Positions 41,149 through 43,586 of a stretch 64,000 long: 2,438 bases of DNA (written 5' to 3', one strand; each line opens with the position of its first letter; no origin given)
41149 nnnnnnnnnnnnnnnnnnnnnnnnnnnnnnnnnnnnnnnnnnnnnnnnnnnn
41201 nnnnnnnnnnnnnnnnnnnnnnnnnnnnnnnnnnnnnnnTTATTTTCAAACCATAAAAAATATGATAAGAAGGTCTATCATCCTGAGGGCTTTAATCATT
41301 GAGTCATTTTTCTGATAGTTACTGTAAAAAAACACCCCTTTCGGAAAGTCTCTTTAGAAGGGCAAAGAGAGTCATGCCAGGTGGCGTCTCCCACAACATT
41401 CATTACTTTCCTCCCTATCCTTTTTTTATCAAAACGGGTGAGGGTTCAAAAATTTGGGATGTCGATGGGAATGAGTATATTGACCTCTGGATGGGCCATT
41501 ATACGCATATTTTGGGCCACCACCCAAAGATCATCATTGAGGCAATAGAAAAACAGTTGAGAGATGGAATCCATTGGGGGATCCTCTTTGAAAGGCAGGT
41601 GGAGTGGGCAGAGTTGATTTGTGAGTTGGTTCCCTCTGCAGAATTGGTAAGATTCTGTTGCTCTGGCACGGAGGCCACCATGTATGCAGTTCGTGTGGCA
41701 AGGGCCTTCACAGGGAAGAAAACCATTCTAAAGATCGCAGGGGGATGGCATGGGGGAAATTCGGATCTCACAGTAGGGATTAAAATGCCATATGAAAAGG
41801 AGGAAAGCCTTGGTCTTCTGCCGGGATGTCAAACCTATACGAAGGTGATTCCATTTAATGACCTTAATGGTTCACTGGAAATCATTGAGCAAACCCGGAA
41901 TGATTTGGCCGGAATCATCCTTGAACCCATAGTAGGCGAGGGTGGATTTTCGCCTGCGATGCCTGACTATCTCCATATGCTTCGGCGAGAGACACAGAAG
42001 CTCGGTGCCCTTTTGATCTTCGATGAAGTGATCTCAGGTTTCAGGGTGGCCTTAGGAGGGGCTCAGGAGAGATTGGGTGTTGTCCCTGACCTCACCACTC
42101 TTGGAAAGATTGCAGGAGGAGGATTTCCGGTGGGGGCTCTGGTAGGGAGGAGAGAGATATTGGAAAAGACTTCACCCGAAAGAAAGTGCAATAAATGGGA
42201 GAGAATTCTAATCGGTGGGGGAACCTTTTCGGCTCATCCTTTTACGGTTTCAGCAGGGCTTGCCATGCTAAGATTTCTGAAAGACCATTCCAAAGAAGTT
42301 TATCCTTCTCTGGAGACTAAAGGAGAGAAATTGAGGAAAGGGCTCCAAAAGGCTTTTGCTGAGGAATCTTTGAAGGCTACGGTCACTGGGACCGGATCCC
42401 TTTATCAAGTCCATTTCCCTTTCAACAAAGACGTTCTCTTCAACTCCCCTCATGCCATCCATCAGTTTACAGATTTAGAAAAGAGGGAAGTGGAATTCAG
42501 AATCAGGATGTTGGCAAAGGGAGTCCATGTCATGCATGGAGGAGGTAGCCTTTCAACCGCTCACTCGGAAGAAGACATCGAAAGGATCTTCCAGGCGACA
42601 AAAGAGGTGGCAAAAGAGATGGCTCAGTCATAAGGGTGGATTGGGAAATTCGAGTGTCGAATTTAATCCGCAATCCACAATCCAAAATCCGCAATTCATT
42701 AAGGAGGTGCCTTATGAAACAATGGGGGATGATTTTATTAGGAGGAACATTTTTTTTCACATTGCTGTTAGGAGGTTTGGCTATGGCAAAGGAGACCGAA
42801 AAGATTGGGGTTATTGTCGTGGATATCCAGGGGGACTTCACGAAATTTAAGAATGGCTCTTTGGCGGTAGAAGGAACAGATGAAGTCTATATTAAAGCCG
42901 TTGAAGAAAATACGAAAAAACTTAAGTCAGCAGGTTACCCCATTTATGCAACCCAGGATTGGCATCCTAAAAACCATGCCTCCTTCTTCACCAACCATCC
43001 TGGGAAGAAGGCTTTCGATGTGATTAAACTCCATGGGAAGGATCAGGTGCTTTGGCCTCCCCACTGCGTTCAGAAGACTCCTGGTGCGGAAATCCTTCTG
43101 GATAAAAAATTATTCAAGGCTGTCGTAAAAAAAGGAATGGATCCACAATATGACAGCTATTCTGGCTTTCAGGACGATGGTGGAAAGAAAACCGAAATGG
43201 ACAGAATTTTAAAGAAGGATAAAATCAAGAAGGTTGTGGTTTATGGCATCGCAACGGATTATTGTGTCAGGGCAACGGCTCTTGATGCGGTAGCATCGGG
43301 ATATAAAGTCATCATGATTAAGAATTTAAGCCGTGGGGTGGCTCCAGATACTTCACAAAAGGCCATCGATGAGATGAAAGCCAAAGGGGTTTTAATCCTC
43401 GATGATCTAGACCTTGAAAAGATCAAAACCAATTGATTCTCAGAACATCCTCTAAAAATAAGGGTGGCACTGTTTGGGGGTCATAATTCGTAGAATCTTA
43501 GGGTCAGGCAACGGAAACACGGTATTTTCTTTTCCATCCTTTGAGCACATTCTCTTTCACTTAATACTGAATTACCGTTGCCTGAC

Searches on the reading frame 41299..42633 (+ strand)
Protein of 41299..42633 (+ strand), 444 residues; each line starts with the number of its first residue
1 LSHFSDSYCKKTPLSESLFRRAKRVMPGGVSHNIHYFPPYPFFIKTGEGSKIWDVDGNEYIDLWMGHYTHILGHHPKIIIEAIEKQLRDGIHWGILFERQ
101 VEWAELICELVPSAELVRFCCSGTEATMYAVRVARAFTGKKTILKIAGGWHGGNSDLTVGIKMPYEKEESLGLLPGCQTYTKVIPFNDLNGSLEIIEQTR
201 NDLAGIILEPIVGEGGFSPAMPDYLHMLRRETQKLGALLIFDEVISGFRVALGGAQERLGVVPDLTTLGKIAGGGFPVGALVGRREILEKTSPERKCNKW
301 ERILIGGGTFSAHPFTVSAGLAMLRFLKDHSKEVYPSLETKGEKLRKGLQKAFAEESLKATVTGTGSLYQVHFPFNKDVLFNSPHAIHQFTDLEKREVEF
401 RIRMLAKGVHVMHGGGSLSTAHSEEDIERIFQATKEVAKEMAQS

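Call 54: search_protein_families(library=pfam, proteins=[window:41299-42633:+])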
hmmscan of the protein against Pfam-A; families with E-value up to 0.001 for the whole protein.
window:41299-42633:+ (444 aa): 1 family
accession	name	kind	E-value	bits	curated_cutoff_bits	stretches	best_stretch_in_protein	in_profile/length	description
PF00202.27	Aminotran_3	-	1.5e-54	185.7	30.5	1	40-379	9-356/403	Aminotransferase class-III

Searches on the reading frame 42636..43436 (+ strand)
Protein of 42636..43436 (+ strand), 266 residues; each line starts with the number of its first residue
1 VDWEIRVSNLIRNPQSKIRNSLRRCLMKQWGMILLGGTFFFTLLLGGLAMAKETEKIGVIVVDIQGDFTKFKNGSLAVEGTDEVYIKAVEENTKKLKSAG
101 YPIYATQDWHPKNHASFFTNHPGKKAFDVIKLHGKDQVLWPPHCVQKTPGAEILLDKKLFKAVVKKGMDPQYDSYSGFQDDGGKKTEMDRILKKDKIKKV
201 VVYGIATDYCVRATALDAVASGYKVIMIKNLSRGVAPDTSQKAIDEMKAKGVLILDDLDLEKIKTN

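Call 54: search_protein_families(library=pfam, proteins=[window:42636-43436:+])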
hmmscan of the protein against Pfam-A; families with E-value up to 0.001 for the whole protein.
window:42636-43436:+ (266 aa): 1 family
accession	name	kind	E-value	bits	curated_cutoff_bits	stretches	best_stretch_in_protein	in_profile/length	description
PF00857.26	Isochorismatase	-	2.1e-24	87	27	1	59-254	3-170/175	Isochorismatase domain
